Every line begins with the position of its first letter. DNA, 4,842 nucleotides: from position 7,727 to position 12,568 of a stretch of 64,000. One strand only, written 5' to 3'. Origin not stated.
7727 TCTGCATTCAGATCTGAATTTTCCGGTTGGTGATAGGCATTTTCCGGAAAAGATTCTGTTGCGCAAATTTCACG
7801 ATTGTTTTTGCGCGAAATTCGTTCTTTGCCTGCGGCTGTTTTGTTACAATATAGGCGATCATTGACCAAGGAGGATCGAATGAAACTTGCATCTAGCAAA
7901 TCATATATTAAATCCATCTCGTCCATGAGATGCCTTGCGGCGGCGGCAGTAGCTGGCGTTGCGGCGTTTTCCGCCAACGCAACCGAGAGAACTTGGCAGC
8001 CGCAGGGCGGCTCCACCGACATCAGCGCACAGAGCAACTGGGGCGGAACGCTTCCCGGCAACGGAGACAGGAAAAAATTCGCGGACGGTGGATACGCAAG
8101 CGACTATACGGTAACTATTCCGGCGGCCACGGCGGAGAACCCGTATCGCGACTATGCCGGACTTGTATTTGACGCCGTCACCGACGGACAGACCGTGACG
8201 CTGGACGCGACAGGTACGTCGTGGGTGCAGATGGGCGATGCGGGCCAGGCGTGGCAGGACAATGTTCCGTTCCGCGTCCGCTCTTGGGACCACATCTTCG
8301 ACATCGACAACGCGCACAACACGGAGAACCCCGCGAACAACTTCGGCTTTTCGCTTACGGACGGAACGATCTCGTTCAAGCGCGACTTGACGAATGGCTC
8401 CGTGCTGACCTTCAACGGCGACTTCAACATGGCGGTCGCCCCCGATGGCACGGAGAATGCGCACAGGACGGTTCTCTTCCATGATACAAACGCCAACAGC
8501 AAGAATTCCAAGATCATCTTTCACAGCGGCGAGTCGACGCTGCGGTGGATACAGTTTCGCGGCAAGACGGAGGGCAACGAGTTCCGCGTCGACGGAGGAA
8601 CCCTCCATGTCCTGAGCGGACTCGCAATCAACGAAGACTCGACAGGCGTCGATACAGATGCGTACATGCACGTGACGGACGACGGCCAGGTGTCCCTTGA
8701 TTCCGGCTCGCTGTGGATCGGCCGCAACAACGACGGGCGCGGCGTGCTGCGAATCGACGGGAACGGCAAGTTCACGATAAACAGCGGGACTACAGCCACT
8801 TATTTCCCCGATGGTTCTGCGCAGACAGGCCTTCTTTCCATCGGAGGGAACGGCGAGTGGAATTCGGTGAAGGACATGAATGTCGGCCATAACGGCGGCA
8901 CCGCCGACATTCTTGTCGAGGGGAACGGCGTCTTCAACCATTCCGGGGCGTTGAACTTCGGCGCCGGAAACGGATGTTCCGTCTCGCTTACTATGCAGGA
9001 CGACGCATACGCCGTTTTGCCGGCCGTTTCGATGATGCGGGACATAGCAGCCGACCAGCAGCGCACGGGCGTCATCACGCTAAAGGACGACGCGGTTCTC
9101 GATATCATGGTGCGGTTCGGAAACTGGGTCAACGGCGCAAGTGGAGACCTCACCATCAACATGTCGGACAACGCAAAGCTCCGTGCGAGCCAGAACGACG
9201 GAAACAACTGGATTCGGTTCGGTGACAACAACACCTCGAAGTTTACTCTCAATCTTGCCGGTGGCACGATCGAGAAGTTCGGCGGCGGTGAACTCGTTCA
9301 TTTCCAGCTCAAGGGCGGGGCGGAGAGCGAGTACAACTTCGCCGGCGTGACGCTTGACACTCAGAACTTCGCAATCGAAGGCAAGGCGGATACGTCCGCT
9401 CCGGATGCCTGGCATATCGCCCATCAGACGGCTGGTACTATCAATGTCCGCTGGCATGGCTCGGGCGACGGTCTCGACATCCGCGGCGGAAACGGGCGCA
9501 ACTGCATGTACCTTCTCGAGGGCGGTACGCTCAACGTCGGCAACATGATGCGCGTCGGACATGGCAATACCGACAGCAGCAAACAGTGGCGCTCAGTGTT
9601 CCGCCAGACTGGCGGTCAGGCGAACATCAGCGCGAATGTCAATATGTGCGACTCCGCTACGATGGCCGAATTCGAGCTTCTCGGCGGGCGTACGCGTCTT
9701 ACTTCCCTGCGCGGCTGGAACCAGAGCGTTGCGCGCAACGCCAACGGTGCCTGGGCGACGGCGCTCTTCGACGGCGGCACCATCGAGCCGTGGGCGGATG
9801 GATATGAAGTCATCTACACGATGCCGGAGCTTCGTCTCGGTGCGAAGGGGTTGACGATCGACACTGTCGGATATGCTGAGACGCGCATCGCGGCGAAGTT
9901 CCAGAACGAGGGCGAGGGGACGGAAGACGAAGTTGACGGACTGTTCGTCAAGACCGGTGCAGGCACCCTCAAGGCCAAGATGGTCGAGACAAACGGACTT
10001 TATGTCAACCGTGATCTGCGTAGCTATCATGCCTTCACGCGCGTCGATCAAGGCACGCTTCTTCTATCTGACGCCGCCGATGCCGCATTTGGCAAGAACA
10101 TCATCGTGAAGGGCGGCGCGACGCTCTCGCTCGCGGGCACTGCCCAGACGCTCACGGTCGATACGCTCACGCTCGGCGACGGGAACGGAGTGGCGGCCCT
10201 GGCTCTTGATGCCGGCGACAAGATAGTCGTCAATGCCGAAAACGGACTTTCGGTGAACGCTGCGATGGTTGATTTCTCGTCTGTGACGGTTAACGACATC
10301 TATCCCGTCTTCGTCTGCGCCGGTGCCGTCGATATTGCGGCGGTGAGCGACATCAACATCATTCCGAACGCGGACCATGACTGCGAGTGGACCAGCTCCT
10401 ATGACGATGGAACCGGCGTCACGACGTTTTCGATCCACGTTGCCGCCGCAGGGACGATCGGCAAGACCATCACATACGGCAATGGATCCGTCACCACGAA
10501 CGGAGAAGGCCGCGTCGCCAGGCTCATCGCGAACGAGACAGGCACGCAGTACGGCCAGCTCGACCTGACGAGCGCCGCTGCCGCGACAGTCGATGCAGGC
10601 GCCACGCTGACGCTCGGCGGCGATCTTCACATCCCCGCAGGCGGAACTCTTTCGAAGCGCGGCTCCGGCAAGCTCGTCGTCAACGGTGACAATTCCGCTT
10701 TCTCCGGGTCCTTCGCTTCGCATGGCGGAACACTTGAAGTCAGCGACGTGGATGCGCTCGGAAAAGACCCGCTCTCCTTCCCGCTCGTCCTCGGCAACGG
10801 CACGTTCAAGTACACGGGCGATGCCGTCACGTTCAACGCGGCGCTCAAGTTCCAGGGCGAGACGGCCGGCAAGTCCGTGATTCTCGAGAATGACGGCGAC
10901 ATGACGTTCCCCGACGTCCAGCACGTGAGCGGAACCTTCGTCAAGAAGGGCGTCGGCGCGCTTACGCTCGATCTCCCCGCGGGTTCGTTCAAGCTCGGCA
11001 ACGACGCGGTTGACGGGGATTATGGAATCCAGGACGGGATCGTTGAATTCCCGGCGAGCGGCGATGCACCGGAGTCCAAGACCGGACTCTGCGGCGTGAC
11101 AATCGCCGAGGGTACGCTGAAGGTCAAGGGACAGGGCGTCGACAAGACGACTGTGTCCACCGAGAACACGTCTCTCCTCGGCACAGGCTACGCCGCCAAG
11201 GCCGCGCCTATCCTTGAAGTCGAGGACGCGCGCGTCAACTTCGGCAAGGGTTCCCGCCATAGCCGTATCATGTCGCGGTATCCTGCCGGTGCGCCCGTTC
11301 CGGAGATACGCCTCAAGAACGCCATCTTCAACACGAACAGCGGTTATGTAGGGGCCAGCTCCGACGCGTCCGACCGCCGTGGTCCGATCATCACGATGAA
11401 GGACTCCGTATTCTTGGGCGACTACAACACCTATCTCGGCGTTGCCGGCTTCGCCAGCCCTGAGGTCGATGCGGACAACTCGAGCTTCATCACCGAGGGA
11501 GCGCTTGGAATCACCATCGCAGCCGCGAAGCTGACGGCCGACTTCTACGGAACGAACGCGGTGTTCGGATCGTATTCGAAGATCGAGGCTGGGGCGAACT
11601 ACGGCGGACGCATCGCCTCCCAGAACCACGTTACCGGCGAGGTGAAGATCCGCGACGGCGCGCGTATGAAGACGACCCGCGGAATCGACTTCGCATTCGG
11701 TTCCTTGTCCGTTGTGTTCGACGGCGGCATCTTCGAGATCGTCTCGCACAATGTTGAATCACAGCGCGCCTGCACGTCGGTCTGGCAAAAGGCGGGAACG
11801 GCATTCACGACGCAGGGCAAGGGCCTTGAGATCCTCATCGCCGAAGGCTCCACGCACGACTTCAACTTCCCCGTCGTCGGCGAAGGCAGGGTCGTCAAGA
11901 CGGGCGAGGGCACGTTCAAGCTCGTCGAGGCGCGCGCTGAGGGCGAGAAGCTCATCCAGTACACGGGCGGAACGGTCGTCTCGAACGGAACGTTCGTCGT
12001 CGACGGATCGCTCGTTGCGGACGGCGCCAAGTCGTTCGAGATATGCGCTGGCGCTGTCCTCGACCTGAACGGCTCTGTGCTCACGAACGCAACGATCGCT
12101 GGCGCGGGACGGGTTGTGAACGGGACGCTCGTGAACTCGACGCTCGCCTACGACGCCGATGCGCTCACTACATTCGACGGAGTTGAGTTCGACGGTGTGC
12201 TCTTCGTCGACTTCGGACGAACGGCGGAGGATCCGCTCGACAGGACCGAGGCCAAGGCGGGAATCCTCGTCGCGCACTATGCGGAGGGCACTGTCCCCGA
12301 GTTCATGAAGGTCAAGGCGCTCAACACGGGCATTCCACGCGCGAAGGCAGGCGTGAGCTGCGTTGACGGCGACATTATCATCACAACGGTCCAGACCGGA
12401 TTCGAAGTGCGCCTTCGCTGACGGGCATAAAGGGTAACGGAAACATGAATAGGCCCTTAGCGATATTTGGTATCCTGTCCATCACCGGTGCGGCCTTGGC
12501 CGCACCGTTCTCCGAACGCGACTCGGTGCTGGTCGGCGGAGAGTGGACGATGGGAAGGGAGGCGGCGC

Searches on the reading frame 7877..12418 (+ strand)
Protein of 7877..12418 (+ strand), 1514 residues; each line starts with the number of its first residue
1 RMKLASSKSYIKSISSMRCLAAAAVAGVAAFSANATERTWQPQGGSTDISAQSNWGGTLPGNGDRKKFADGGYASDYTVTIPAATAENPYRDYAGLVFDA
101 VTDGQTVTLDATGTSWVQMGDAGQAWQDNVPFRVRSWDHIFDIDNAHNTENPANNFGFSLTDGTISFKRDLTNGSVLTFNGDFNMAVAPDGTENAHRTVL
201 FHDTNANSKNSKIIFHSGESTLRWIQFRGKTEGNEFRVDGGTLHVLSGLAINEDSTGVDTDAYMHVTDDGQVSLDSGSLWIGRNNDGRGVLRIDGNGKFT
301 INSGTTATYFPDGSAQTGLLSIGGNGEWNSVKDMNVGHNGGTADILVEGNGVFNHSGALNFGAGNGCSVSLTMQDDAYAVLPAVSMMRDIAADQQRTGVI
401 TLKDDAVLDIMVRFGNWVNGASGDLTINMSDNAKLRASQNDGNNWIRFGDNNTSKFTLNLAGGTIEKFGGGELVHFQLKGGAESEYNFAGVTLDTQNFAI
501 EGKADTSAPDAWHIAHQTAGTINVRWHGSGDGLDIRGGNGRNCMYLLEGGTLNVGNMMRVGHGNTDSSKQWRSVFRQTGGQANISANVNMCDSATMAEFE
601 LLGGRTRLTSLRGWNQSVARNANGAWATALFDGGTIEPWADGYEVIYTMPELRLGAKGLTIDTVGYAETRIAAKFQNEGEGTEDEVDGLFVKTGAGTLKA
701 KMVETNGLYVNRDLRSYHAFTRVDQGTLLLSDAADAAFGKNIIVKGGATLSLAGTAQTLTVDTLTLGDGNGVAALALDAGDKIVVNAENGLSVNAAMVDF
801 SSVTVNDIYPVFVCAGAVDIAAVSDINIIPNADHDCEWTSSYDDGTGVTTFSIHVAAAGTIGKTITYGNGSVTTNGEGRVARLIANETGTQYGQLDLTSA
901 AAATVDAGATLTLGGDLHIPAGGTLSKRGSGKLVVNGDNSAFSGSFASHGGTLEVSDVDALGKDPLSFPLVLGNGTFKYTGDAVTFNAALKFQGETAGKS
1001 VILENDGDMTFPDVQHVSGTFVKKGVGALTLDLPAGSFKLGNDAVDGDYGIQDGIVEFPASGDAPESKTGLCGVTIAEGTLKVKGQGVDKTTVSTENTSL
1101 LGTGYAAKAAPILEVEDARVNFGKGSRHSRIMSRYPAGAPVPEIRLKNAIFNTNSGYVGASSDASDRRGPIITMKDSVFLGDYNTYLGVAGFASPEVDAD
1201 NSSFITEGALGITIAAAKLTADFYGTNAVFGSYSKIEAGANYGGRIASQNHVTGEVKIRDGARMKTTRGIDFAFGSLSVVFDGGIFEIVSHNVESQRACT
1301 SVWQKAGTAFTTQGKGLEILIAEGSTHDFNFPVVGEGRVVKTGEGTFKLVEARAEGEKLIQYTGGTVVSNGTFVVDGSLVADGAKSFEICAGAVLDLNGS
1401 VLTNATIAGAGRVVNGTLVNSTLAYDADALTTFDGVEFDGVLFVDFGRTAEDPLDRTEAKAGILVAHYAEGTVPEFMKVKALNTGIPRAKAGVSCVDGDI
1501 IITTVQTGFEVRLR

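Call 5: search_protein_families(library=pfam, proteins=[window:7877-12418:+], max_evalue=0.1)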
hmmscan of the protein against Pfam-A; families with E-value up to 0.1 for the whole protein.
window:7877-12418:+ (1514 aa): 1 family
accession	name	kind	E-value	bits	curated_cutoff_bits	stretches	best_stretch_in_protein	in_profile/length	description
PF12951.13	PATR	-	0.065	13.7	27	2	925-955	1-30/30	Passenger-associated-transport-repeat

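Call 6: search_protein_families(library=ncbifam, proteins=[window:7877-12418:+], max_evalue=0.1)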
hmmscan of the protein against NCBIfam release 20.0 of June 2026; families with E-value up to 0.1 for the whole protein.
window:7877-12418:+ (1514 aa): 1 family
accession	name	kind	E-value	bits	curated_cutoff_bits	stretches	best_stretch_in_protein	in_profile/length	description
TIGR02601.1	autotrns_rpt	repeat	0.00021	21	19.85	1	924-956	1-32/32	beta strand repeat protein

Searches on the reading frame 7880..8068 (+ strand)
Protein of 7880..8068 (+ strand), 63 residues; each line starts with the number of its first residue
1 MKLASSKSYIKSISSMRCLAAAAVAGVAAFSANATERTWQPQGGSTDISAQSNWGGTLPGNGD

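Call 87: search_protein_families(library=pfam, proteins=[window:7880-8068:+], max_evalue=10)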
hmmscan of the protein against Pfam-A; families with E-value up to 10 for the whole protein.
seq(63 aa): 1 family
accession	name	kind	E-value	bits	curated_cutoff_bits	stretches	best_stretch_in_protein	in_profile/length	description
PF11131.13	PhrC_PhrF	-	0.04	13.9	25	1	16-34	7-25/38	Rap-phr extracellular signalling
